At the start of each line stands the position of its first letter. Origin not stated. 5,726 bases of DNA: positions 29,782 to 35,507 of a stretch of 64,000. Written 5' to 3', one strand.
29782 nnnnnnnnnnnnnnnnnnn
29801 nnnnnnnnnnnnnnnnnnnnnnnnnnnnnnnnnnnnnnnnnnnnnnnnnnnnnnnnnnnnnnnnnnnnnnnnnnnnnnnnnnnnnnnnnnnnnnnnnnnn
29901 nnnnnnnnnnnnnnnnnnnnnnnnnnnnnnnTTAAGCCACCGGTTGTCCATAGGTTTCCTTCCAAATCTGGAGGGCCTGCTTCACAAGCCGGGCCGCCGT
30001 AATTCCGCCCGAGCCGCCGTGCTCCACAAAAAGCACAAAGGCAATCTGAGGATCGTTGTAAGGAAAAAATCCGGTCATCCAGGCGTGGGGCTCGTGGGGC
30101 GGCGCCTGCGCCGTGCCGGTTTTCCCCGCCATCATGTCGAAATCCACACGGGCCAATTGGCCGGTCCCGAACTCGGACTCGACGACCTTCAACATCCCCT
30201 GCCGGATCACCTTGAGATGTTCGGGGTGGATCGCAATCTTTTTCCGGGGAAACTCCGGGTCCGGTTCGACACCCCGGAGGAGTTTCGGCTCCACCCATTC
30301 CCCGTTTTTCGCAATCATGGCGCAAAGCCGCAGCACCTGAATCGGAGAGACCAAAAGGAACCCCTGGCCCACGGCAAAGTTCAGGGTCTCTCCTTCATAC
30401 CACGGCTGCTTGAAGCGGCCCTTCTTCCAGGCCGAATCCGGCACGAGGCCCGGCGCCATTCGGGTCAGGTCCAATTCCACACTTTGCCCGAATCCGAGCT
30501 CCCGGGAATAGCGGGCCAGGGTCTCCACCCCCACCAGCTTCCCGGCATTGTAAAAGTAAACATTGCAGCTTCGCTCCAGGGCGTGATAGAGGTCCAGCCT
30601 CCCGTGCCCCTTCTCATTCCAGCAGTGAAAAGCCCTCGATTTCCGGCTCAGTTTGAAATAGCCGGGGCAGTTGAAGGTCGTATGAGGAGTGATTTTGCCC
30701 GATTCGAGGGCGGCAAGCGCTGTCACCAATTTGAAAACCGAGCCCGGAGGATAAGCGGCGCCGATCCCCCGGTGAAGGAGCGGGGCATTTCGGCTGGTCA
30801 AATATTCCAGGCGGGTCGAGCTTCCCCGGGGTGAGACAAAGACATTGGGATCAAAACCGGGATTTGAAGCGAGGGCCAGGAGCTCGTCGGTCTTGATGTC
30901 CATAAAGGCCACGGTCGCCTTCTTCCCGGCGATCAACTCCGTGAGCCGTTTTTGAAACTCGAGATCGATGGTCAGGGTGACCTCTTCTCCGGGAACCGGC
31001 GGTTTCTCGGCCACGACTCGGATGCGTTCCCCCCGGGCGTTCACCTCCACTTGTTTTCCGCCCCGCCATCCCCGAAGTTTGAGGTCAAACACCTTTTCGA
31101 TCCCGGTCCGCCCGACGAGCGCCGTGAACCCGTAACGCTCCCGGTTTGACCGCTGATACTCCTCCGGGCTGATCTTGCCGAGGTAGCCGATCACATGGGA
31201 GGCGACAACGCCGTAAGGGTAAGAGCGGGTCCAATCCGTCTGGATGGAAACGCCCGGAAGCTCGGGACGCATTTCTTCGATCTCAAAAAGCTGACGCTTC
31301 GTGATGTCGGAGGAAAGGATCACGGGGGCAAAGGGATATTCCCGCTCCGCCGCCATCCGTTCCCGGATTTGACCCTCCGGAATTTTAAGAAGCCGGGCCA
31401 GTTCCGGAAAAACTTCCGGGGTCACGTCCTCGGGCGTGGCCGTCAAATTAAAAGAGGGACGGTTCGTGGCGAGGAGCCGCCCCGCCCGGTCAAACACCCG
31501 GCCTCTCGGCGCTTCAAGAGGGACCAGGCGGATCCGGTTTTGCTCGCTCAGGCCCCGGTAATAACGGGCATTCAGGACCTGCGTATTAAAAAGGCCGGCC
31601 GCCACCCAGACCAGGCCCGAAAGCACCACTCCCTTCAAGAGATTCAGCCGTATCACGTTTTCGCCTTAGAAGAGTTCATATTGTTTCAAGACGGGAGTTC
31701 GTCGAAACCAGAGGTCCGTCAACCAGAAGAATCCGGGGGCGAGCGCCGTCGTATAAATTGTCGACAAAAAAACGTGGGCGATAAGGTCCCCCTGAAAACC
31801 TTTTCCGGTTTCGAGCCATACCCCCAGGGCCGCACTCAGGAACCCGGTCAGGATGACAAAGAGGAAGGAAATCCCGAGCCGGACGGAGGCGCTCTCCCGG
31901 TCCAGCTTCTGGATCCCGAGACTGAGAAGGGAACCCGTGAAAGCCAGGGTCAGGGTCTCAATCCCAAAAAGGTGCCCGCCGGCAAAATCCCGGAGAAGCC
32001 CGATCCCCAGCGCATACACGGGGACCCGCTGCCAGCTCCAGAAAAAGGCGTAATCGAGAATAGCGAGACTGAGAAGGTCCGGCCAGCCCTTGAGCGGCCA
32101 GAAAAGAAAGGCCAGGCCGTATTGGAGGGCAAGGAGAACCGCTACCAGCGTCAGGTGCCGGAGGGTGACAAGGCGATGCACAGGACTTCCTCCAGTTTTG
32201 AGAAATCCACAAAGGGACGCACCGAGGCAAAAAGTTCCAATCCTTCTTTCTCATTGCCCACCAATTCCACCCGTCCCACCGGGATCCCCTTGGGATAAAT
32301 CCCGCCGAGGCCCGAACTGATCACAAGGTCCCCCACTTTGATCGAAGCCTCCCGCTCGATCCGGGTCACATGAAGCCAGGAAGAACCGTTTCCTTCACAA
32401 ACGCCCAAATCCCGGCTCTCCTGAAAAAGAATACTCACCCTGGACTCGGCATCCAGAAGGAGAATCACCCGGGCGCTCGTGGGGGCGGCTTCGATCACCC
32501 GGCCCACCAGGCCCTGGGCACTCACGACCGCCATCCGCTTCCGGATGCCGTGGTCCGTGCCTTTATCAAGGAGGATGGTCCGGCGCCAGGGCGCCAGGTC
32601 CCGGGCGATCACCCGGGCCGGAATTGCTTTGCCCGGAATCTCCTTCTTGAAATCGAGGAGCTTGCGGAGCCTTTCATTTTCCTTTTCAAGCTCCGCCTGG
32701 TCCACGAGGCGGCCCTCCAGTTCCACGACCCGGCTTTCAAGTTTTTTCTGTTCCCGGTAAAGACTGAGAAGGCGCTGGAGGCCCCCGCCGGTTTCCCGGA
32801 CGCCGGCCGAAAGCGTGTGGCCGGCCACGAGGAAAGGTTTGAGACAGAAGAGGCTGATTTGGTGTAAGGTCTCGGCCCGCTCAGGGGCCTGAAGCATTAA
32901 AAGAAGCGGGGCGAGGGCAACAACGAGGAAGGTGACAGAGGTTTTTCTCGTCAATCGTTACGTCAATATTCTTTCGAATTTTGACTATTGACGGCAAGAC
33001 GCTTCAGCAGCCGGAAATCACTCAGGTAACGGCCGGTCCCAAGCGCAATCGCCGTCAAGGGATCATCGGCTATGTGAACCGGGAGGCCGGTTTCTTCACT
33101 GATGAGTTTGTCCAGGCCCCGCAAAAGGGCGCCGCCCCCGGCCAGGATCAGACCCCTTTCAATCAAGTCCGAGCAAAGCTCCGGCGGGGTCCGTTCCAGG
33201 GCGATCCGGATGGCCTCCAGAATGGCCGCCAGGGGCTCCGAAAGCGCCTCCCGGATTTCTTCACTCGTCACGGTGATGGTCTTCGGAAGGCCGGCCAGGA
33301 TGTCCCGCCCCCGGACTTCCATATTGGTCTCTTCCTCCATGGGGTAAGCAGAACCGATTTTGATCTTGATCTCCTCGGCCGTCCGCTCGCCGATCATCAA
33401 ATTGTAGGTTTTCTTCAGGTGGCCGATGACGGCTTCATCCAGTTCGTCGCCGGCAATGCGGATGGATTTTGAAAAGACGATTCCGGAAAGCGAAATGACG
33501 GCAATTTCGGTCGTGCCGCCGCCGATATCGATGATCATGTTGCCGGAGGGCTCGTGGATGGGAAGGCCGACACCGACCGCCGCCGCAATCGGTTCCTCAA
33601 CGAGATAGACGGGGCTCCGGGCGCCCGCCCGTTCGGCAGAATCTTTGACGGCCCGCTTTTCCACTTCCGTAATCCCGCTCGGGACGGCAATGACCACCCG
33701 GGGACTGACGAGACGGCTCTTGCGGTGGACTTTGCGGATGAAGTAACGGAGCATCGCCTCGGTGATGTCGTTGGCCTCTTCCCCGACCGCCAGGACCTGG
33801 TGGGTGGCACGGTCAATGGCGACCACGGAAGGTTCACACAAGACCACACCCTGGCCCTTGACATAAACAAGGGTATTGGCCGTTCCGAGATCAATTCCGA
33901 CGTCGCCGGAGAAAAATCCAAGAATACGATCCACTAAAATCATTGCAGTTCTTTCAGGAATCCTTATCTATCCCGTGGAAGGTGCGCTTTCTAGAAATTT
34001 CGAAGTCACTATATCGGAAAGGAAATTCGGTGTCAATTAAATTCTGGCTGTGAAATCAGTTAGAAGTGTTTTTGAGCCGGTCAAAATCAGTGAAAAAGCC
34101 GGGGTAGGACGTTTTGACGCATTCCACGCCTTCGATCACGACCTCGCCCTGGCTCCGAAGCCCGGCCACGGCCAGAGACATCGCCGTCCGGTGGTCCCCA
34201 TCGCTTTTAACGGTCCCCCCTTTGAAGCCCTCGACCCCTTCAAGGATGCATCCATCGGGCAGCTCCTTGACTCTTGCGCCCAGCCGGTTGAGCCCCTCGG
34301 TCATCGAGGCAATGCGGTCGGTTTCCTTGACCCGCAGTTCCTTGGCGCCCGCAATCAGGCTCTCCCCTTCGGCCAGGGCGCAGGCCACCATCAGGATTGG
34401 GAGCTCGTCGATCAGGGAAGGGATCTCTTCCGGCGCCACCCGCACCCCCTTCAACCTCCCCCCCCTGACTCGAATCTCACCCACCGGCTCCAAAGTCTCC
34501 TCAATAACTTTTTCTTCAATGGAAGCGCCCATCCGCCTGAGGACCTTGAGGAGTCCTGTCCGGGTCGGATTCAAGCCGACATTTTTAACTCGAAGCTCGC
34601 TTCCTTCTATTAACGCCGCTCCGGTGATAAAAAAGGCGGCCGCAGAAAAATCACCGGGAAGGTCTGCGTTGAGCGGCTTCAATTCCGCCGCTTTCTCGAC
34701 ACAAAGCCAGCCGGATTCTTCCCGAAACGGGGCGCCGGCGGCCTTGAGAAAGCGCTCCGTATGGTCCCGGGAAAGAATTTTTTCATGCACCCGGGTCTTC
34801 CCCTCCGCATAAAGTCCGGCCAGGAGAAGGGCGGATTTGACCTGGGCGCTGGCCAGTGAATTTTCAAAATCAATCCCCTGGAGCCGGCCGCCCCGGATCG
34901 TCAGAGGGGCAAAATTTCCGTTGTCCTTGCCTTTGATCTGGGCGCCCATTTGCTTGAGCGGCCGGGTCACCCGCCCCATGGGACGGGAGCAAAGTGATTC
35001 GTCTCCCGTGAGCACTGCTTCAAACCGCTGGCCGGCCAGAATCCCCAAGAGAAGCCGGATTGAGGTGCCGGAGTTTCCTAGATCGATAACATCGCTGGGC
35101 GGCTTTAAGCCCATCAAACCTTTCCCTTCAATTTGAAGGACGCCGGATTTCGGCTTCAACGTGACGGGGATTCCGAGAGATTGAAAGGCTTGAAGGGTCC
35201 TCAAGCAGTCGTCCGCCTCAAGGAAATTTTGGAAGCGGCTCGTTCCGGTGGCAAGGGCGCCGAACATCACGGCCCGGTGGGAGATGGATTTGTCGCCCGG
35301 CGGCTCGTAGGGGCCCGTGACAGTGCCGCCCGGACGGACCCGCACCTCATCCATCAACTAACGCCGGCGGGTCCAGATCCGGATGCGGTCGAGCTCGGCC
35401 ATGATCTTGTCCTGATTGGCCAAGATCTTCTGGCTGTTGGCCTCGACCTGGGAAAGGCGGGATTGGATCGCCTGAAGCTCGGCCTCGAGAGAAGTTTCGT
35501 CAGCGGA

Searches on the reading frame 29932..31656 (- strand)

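Call 69: search_protein_families(library=pfam, proteins=[window:29932-31656:-], max_evalue=0.001)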
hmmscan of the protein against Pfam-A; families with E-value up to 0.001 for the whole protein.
window:29932-31656:- (574 aa): 2 families
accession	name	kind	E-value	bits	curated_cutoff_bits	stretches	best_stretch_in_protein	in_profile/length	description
PF00905.27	Transpeptidase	-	3.4e-57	194.4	22.1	1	248-562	2-298/299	Penicillin binding protein transpeptidase domain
PF03717.20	PBP_dimer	-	4e-48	164.6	24.4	1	47-214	2-178/180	Penicillin-binding Protein dimerisation domain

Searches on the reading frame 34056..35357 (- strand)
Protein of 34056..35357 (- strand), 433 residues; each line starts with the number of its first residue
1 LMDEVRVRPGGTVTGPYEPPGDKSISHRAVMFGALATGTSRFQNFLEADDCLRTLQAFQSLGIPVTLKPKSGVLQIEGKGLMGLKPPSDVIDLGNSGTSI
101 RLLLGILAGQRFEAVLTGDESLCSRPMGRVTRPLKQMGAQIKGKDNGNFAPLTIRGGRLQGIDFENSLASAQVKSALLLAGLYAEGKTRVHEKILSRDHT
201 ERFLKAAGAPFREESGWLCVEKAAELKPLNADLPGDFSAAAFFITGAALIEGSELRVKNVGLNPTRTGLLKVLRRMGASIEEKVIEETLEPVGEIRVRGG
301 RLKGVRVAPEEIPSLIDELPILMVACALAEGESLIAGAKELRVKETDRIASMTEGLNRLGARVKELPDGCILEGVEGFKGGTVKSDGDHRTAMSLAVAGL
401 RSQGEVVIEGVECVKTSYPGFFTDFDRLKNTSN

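Call 69: search_protein_families(library=pfam, proteins=[window:34056-35357:-], max_evalue=0.001)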
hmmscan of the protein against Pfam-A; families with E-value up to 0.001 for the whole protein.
window:34056-35357:- (433 aa): 1 family
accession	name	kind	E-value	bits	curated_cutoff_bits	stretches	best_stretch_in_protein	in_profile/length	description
PF00275.25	EPSP_synthase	-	8.5e-119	397.4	22.8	1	8-423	2-415/417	EPSP synthase (3-phosphoshikimate 1-carboxyvinyltransferase)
